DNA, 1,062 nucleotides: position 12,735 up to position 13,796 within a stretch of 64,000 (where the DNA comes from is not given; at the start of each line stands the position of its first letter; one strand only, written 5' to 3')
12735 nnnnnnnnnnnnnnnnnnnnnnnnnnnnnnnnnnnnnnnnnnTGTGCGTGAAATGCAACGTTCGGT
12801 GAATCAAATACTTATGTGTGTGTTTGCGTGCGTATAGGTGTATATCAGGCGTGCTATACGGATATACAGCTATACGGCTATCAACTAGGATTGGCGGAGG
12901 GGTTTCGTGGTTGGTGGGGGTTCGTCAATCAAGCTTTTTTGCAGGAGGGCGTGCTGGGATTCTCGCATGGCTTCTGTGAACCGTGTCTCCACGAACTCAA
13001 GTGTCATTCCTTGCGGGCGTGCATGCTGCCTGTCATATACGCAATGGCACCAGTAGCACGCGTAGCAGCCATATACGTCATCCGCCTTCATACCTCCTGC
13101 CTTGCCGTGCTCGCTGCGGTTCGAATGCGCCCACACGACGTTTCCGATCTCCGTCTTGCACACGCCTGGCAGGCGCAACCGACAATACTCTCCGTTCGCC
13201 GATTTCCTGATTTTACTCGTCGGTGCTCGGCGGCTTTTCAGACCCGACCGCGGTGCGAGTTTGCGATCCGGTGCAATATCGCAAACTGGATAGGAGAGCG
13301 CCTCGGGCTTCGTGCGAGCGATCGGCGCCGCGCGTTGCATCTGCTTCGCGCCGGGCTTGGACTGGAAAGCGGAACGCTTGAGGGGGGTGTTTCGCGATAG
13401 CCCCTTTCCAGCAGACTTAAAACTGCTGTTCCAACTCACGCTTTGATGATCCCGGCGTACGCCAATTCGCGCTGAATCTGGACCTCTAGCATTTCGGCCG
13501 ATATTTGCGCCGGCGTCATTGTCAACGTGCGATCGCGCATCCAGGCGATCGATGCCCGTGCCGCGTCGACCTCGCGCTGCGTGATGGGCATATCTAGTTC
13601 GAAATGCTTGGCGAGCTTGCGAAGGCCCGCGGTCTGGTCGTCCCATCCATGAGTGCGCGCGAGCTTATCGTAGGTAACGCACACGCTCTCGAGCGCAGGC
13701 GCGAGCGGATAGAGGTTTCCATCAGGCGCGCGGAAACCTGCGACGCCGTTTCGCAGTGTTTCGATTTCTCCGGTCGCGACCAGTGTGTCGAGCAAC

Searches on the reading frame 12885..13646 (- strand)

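Call 51: search_protein_families(library=phrogs, proteins=[window:12885-13646:-], max_evalue=0.001)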
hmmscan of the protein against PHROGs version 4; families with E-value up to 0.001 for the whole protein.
window:12885-13646:- (253 aa): 1 family
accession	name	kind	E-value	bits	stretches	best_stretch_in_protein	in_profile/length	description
phrog_131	-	DNA, RNA and nucleotide metabolism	1.4e-24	87.7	1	138-241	26-125/131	HNH endonuclease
